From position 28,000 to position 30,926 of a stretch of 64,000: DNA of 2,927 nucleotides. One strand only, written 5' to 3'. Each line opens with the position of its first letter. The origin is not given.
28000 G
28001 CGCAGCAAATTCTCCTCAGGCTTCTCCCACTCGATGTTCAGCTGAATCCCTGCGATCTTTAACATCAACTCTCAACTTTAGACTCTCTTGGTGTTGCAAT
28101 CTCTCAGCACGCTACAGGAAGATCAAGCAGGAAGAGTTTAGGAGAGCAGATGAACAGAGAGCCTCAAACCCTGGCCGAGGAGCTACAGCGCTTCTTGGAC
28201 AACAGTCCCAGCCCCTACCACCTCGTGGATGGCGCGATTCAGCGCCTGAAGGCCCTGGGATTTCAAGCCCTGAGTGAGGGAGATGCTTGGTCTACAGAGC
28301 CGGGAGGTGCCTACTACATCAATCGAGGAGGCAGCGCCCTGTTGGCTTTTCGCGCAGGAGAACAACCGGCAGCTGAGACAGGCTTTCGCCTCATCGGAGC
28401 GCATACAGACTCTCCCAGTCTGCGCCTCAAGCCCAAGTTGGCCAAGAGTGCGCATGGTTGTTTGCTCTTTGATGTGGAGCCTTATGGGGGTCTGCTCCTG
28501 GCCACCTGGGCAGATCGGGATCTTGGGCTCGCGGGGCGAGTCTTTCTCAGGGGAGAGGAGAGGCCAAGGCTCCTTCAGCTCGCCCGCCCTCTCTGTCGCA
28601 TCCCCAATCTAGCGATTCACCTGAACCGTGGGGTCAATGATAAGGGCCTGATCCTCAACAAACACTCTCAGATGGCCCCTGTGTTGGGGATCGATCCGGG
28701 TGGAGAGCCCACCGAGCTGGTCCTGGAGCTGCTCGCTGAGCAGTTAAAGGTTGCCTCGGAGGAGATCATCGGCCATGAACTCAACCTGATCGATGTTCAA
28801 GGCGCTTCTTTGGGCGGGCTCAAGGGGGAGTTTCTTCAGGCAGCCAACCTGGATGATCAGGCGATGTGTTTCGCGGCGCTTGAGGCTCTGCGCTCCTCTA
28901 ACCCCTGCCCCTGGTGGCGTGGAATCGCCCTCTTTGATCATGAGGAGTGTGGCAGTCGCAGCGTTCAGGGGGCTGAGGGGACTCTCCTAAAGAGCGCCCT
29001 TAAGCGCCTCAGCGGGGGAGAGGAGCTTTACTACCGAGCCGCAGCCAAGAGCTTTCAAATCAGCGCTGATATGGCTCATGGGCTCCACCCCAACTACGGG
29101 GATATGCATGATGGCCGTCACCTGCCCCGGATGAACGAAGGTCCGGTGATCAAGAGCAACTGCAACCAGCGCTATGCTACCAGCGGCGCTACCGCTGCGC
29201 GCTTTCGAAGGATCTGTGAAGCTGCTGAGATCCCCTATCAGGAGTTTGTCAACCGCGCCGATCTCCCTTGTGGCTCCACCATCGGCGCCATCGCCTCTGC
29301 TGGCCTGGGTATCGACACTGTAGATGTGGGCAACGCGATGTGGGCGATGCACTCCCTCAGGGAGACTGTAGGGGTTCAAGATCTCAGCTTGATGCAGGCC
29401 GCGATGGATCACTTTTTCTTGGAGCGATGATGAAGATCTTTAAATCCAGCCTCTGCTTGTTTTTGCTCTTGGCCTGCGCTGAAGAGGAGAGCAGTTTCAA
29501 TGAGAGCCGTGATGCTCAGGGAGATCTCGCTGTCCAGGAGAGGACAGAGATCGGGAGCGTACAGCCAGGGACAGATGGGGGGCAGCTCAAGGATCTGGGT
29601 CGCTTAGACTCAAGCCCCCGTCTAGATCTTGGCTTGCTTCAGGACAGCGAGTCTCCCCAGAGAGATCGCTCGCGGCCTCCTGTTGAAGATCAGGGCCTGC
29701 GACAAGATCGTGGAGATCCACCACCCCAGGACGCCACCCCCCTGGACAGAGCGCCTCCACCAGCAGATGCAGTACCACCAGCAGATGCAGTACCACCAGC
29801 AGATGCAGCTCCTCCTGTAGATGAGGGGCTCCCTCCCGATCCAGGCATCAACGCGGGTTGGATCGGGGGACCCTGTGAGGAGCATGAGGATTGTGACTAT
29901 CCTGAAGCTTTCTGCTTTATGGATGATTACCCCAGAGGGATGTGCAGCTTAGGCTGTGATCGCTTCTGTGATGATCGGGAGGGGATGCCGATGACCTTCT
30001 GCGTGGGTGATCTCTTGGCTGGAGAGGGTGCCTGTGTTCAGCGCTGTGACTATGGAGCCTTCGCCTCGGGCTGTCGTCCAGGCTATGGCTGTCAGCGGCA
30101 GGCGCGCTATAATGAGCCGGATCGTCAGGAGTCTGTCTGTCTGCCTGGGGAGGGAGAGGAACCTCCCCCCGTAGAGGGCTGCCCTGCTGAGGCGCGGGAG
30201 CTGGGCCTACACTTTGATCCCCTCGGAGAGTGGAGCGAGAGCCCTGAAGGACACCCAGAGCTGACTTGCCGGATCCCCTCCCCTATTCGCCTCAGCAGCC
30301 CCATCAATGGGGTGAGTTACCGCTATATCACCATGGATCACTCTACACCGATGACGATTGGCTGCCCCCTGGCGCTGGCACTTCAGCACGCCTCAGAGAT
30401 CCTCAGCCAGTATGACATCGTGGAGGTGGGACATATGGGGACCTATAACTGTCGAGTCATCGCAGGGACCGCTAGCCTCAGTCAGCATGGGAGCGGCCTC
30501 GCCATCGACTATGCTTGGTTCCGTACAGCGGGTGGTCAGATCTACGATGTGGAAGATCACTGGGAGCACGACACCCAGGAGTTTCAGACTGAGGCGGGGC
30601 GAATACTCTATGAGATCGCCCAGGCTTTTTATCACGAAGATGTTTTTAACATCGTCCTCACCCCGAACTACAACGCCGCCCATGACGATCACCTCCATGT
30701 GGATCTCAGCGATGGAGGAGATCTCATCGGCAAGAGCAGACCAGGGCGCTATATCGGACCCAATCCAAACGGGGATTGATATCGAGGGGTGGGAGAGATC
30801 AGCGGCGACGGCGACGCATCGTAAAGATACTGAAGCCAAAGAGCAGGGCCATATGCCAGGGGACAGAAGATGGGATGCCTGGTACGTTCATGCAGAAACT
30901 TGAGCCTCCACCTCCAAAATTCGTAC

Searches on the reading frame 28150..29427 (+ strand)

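Call 21: search_protein_families(library=pfam, proteins=[window:28150-29427:+], max_evalue=0.001)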
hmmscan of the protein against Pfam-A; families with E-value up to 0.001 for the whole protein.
window:28150-29427:+ (426 aa): 2 families
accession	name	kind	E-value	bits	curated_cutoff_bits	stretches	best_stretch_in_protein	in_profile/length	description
PF02127.20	Peptidase_M18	-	5.4e-128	427.9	24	1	15-423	1-432/432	Aminopeptidase I zinc metalloprotease (M18)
PF05343.19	Peptidase_M42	-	0.00011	21.8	23.2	0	321-413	199-287/292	M42 glutamyl aminopeptidase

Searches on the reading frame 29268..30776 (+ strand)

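Call 21: search_protein_families(library=pfam, proteins=[window:29268-30776:+], max_evalue=0.001)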
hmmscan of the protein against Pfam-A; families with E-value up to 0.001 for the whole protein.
window:29268-30776:+ (503 aa): 1 family
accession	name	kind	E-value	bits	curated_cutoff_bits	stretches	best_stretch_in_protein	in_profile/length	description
PF06904.17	Extensin-like_C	-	3.5e-23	83.1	25.4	1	326-481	18-167/176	Extensin-like protein C-terminus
